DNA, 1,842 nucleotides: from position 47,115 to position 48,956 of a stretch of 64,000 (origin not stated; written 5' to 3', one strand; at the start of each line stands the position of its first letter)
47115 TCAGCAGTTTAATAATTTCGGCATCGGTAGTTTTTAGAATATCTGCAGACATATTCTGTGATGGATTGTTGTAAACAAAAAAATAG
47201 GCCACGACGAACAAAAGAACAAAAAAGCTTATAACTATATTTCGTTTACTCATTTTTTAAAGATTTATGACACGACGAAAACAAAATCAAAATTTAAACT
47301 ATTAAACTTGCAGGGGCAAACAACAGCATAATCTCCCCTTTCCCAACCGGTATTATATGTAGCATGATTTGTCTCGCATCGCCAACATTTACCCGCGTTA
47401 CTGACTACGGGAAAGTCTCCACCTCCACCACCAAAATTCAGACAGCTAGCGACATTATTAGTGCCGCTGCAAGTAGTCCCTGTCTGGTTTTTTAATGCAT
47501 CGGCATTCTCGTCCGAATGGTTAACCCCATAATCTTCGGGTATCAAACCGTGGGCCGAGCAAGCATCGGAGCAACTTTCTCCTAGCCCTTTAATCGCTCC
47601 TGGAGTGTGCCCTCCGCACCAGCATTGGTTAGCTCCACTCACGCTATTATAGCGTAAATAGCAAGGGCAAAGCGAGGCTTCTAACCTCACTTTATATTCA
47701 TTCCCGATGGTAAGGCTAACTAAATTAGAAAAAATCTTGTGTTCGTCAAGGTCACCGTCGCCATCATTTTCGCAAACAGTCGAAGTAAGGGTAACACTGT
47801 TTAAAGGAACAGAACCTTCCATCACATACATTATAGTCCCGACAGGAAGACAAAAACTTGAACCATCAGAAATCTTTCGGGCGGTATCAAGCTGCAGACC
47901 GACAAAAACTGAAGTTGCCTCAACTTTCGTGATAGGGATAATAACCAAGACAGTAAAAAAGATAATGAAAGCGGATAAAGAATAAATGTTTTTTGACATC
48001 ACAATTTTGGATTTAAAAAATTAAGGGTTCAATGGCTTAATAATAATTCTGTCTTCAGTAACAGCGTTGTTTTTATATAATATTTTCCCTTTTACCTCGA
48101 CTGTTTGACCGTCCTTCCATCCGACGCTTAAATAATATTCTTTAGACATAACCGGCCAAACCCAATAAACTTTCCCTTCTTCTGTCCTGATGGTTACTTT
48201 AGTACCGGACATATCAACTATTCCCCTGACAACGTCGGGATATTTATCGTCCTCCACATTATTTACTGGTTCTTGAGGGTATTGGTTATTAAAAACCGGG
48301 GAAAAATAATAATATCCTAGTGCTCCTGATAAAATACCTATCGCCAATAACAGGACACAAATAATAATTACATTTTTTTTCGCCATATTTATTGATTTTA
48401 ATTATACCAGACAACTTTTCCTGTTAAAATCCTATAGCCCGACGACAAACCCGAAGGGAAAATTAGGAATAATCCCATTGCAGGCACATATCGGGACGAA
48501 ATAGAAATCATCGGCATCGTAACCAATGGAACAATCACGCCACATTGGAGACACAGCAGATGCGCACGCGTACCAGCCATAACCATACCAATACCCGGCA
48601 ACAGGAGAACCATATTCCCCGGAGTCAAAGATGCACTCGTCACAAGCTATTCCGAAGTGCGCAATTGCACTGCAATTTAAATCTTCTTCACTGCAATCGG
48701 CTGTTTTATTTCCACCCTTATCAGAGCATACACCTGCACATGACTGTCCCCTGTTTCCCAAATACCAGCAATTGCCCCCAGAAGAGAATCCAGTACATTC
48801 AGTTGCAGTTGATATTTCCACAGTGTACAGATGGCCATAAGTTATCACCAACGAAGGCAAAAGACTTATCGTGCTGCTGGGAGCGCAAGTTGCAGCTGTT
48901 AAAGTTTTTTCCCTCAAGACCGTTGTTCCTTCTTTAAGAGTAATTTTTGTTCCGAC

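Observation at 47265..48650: Shared novel Cys-rich C-terminal domain ending in a hydrophobic F-x-F-x-FVV tail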

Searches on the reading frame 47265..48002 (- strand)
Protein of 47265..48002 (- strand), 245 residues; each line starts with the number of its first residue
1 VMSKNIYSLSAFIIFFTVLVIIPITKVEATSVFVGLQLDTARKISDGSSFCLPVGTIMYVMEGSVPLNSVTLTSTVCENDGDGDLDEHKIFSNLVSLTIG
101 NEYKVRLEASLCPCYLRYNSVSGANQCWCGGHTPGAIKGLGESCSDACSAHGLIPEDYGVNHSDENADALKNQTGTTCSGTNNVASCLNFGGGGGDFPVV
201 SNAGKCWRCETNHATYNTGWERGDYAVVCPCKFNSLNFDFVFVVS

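Call 4: search_protein_families(library=pfam, proteins=[window:47265-48002:-], max_evalue=1)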
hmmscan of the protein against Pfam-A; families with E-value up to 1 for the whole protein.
window:47265-48002:- (245 aa): 1 family
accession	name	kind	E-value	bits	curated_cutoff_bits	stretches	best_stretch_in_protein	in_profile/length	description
PF02943.20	FeThRed_B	-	0.27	11.7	22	1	105-130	58-83/106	Ferredoxin thioredoxin reductase catalytic beta chain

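Call 5: find_homologous_proteins(query=window:47265-48002:-, max_evalue=0.001)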
Query window:47265-48002:- (245 aa): 1 proteins with E <= 0.001 among 114 candidates.
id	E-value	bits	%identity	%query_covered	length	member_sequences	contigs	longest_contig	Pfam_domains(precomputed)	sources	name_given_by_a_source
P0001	1.5e-164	564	100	100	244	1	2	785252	-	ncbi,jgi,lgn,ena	ncbi:MAG: hypothetical protein WC845_00310 [Candidatus Staskawiczbacteria bacterium]|jgi:hypothetica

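Call 8: find_encoding_contigs(protein=P0001, flank=10000, max_places=4)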
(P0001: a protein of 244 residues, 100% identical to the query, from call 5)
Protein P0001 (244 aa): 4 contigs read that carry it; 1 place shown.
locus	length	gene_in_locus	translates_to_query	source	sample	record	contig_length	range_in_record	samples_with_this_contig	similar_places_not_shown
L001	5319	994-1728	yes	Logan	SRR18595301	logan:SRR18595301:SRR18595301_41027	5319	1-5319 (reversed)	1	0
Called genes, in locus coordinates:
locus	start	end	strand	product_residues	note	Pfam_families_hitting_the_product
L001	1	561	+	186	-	?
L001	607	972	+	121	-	-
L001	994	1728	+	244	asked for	-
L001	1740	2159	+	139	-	-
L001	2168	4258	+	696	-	PF22745:Nlig-Ia, PF01653:DNA_ligase_aden, PF03120:OB_DNA_ligase, PF03119:DNA_ligase_ZBD, PF14520:HHH_5 (faint), PF12826:HHH_2, PF00533:BRCT, PF12738:PTCB-BRCT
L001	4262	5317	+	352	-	?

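Call 14: search_protein_families(library=ncbifam, proteins=[window:47265-48002:-], max_evalue=1)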
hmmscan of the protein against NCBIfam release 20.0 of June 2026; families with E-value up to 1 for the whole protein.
window:47265-48002:- (245 aa): 0 families

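Call 18: predict_structure(alignment_id=A1)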
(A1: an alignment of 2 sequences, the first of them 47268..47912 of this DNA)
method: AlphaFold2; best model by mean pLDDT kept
length: 215 residues; sequences in the alignment: 2
mean_pLDDT: 42.8   pTM: 0.46
mean pLDDT of the five models: 42.8, 41.7, 37.9, 37.4, 34.2
residues with pLDDT >= 90: 0; 70-90: 25; 50-70: 37; < 50: 153
segments of 3 or more residues with pLDDT < 50: 10-20, 45-62, 81-91, 95-206
pLDDT, mean of each block of 10 residues (from residue 1): 58 42 64 80 49 39 65 67 46 47 29 43 37 28 25 23 20 25 24 38 44 59
secondary structure, 60 per line:
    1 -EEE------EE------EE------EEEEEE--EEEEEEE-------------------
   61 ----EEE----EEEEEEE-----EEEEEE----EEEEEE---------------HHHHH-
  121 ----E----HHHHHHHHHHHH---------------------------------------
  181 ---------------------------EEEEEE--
elements in order: E2-4 E27-32 E35-41 E65-67 E72-78 E84-89 E94-99 H115-119 H130-141 E208-213

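Call 19: search_protein_representatives(alignment_id=A1)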
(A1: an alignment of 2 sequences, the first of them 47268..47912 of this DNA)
Query: 2 sequences, 235 profile positions. Proteins with E-value up to 0.001 (for the whole library): 18; up to 1e-10: 10; up to 1e-30: 2. The best 18 are listed.
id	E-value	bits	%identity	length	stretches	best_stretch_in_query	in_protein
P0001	4.9e-120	415.7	-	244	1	7-234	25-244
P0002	1.8e-101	355.0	-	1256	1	1-235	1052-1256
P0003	8.5e-21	90.9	-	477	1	3-231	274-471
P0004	9.5e-20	87.5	-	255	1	10-233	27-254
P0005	3.7e-19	85.6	-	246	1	8-199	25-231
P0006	4.7e-17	78.7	-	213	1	12-230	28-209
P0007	2.2e-16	76.5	-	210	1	5-166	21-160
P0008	5.4e-14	68.6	-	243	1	13-232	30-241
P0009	1.1e-11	61.1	-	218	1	9-232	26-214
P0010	2.0e-11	60.2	-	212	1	14-234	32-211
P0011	3.9e-10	56.0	-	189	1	5-198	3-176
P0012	2.0e-09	53.7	-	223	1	14-231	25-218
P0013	3.4e-09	52.9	-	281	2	5-96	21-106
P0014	7.5e-08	48.5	-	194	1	4-127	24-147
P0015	1.8e-06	44.0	-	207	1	7-157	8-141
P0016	3.5e-06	43.1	-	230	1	12-231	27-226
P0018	3.6e-05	39.8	-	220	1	12-164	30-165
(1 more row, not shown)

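Call 61: find_related_loci(query=A7, collection=metagenome_contigs, flank=10000)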
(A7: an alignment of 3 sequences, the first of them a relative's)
Query A7 (218 aa) in metagenome_contigs; peptide patterns used: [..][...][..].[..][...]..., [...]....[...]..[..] (x = any residue, [..] = any of these).
259 stretches matched a pattern; 4 encode a relative of the query (tblastn E <= 1e-3); 4 distinct loci.
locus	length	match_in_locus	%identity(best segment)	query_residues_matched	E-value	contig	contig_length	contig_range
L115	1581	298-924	45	1-214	1e-47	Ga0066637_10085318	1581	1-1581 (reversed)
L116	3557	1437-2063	44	1-214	7e-45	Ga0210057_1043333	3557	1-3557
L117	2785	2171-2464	48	2-99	2e-21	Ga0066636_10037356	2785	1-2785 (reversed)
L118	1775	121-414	48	2-99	2e-21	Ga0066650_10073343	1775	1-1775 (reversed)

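Call 72: search_protein_families(library=pfam, proteins=[L117:253-2130:+, L116:71-796:+], max_evalue=0.01)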
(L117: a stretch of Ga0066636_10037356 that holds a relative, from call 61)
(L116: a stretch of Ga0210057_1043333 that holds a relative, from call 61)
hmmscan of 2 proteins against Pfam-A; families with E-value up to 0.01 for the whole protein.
L117:253-2130:+ (625 aa): 2 families
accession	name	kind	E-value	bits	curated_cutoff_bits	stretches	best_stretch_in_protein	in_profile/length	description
PF07963.17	N_methyl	-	4.8e-06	26.3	21.2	1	2-21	4-23/27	Prokaryotic N-terminal methylation motif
PF16640.11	Big_3_5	-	1.9e-05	25.6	35.5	1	508-600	4-87/88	Bacterial Ig-like domain (group 3)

L116:71-796:+ (241 aa): 0 families

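Call 73: list_cluster_members(proteins=[P0003, P0005, P0006, P0009, P0010, P0012, P0013, P0015, P0016, P0018])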
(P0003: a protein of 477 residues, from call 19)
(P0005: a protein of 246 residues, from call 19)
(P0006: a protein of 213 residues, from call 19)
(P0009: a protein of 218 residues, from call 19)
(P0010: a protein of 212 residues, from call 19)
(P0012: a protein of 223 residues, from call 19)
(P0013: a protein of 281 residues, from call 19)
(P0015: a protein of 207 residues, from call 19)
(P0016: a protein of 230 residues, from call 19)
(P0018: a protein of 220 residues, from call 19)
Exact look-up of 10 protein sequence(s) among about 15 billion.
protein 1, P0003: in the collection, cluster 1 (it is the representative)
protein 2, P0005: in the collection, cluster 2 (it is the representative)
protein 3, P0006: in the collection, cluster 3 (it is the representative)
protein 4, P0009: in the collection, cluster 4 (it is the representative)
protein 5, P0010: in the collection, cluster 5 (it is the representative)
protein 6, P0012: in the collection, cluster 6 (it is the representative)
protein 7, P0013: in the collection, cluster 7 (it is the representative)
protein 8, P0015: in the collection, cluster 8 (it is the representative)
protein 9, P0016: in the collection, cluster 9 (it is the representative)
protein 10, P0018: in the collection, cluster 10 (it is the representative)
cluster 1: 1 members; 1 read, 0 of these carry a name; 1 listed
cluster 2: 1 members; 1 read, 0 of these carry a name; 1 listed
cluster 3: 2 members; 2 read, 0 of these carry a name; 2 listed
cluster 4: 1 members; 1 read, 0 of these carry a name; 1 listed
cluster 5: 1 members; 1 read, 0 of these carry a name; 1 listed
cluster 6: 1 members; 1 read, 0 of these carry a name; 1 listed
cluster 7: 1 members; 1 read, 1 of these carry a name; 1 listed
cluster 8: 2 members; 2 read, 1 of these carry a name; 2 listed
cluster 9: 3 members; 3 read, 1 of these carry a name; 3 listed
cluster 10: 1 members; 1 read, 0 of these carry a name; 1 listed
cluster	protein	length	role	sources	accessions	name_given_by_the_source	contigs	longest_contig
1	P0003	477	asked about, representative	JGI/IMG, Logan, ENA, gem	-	-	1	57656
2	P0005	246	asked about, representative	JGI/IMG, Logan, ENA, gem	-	-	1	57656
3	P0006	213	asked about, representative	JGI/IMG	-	-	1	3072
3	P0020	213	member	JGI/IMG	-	-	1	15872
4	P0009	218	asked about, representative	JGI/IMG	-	-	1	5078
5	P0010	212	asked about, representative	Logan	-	-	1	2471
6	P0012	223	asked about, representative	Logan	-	-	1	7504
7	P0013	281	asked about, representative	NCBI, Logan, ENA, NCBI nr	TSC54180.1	MAG: hypothetical protein LiPW30_750 [Parcubacteria group bacterium LiPW_30]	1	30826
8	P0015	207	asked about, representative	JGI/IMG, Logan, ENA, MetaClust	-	\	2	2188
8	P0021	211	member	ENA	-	-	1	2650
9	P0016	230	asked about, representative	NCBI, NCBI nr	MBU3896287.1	hypothetical protein KKG36_03190 [Patescibacteria group bacterium] | hypothetical protein [Patescibacteria group bacterium]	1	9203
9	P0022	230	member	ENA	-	-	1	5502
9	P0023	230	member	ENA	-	-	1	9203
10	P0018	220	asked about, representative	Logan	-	-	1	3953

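Call 74: find_encoding_contigs(protein=P0003, flank=10000, max_places=2)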
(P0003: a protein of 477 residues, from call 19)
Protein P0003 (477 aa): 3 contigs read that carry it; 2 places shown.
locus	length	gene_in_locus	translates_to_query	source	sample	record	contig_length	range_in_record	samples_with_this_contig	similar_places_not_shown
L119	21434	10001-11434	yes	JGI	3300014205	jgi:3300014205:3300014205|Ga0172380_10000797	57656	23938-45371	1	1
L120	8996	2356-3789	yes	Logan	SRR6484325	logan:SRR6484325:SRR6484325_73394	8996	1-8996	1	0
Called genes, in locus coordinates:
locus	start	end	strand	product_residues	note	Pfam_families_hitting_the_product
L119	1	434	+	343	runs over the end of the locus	PF11104:PilM_2, PF14450:FtsA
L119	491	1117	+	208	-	-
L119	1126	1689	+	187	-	PF04350:PilO (weak)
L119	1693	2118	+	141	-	PF28597:T2SSF_N (weak)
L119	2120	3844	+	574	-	PF05157:MshEN, PF00437:T2SSE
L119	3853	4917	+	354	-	PF00437:T2SSE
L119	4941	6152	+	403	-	PF28597:T2SSF_N, PF00482:T2SSF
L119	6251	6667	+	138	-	PF07963:N_methyl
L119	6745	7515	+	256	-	PF06750:A24_N_bact, PF01478:Peptidase_A24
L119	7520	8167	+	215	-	-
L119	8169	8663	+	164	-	PF07963:N_methyl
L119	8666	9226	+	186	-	PF07963:N_methyl (weak)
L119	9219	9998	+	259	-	-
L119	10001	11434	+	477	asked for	-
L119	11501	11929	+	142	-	-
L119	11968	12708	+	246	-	-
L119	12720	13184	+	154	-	-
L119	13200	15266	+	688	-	PF22745:Nlig-Ia, PF01653:DNA_ligase_aden, PF03120:OB_DNA_ligase, PF03119:DNA_ligase_ZBD, PF14520:HHH_5 (weak), PF12826:HHH_2, PF00533:BRCT, PF12738:PTCB-BRCT (weak)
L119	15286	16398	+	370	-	PF01098:FTSW_RODA_SPOVE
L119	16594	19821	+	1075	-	PF04563:RNA_pol_Rpb2_1, PF04561:RNA_pol_Rpb2_2, PF04565:RNA_pol_Rpb2_3, PF10385:RNA_pol_Rpb2_45, PF00562:RNA_pol_Rpb2_6, PF04560:RNA_pol_Rpb2_7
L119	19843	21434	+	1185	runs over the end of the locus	PF04997:RNA_pol_Rpb1_1, PF00623:RNA_pol_Rpb1_2, PF04983:RNA_pol_Rpb1_3, PF04998:RNA_pol_Rpb1_5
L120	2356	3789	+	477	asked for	-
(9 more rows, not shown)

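Call 84: find_encoding_contigs(protein=P0013, flank=10000, max_places=1)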
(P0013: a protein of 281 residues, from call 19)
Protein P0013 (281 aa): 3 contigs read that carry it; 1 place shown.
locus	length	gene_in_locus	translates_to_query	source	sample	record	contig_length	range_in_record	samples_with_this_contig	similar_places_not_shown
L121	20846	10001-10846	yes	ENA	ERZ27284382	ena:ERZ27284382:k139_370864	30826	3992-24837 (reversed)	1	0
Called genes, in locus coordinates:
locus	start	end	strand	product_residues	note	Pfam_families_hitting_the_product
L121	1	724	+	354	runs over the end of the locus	PF00437:T2SSE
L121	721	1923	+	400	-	PF28597:T2SSF_N, PF00482:T2SSF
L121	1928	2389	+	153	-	PF07963:N_methyl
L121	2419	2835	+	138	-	PF07963:N_methyl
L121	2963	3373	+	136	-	PF07963:N_methyl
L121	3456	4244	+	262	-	PF06750:A24_N_bact, PF01478:Peptidase_A24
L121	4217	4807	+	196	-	PF07963:N_methyl (weak)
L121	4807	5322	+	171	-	PF07963:N_methyl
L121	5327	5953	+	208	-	PF07963:N_methyl (weak)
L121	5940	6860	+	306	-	-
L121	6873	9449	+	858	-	PF16640:Big_3_5 (weak)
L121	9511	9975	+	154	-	-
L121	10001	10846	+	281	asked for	-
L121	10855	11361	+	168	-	-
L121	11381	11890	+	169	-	PF01936:NYN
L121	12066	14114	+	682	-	PF22745:Nlig-Ia, PF01653:DNA_ligase_aden, PF03120:OB_DNA_ligase, PF03119:DNA_ligase_ZBD, PF14520:HHH_5 (faint), PF12826:HHH_2, PF00533:BRCT, PF12738:PTCB-BRCT (weak)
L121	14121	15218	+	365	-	PF01098:FTSW_RODA_SPOVE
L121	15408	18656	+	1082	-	PF04563:RNA_pol_Rpb2_1, PF04561:RNA_pol_Rpb2_2, PF04565:RNA_pol_Rpb2_3, PF10385:RNA_pol_Rpb2_45, PF00562:RNA_pol_Rpb2_6, PF04560:RNA_pol_Rpb2_7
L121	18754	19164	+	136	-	PF02452:PemK_toxin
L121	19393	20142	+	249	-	-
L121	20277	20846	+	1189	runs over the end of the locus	PF04997:RNA_pol_Rpb1_1, PF05000:RNA_pol_Rpb1_4 (faint), PF00623:RNA_pol_Rpb1_2, PF04983:RNA_pol_Rpb1_3, PF04998:RNA_pol_Rpb1_5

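Call 85: find_encoding_contigs(protein=P0020, flank=10000, max_places=1)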
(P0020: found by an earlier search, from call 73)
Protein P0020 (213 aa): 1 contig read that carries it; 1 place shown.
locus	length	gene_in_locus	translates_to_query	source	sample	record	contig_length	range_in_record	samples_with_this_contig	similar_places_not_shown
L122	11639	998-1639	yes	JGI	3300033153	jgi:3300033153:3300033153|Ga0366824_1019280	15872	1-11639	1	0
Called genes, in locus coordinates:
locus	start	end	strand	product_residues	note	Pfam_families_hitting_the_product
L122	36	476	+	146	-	-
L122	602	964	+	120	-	-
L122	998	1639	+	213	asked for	-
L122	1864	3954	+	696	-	PF22745:Nlig-Ia, PF01653:DNA_ligase_aden, PF03120:OB_DNA_ligase, PF03119:DNA_ligase_ZBD, PF14520:HHH_5 (faint), PF12826:HHH_2, PF00533:BRCT, PF12738:PTCB-BRCT (weak)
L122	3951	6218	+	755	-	PF04932:Wzy_C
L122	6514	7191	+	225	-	-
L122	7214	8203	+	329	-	-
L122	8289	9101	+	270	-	-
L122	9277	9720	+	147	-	-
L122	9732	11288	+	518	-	-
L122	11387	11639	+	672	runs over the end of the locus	PF05658:YadA_head (weak)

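Call 86: find_encoding_contigs(protein=P0016, flank=10000, max_places=1)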
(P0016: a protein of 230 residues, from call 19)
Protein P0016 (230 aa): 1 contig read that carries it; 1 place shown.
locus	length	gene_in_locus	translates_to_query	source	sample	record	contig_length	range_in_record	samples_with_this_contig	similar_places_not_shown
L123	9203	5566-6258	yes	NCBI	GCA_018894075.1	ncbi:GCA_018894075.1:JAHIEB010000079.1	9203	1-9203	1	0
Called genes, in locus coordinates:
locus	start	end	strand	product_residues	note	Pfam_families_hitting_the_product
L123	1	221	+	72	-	?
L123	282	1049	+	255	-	PF06750:A24_N_bact, PF01478:Peptidase_A24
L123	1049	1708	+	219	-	PF07963:N_methyl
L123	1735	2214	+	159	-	-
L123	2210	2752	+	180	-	PF07963:N_methyl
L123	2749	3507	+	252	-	-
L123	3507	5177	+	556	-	PF16640:Big_3_5, PF10102:DUF2341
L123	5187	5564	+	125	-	-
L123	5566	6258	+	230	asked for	-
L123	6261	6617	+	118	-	-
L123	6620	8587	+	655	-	PF22745:Nlig-Ia, PF01653:DNA_ligase_aden, PF03120:OB_DNA_ligase, PF03119:DNA_ligase_ZBD, PF14520:HHH_5 (weak), PF12826:HHH_2, PF00533:BRCT, PF12738:PTCB-BRCT (weak)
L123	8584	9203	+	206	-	PF01098:FTSW_RODA_SPOVE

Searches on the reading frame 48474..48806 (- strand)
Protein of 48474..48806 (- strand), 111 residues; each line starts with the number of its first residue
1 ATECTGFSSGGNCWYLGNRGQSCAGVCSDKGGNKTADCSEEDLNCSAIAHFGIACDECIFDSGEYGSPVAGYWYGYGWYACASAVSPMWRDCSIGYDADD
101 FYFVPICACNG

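Call 59: search_solved_structures(query=A6, max_evalue=10, show_alignments=1)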
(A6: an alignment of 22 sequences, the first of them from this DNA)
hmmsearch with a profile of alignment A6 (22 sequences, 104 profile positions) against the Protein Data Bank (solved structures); distinct sequences matched with E-value up to 10: 6.
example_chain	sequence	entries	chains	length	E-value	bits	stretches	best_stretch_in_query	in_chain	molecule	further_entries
9f5h_A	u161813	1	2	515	0.0035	21.2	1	18-103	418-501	Secreted alpha-1,6-mannosylglycoprotein 6-beta-N-acetylglucosaminyltransferase A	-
6yjq_AAA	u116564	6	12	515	0.0035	21.2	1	18-103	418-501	Alpha-1,6-mannosylglycoprotein 6-beta-N-acetylglucosaminyltransferase A,Alpha-1,6-mannosyl | Alpha-1,6-mannosylglycoprotein 6-beta-N-acetylglucosaminyltransfera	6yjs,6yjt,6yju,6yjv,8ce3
5zic_A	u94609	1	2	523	0.0036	21.1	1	18-103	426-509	Alpha-1,6-mannosylglycoprotein 6-beta-N-acetylglucosaminyltransferase A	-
6yjr_AAA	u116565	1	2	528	0.0036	21.1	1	18-103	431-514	Alpha-1,6-mannosylglycoprotein 6-beta-N-acetylglucosaminyltransferase A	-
5zib_A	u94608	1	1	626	0.0039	21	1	18-103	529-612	Alpha-1,6-mannosylglycoprotein 6-beta-N-acetylglucosaminyltransferase A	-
6ya2_A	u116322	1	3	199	1.6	12.6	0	46-97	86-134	Glycoprotein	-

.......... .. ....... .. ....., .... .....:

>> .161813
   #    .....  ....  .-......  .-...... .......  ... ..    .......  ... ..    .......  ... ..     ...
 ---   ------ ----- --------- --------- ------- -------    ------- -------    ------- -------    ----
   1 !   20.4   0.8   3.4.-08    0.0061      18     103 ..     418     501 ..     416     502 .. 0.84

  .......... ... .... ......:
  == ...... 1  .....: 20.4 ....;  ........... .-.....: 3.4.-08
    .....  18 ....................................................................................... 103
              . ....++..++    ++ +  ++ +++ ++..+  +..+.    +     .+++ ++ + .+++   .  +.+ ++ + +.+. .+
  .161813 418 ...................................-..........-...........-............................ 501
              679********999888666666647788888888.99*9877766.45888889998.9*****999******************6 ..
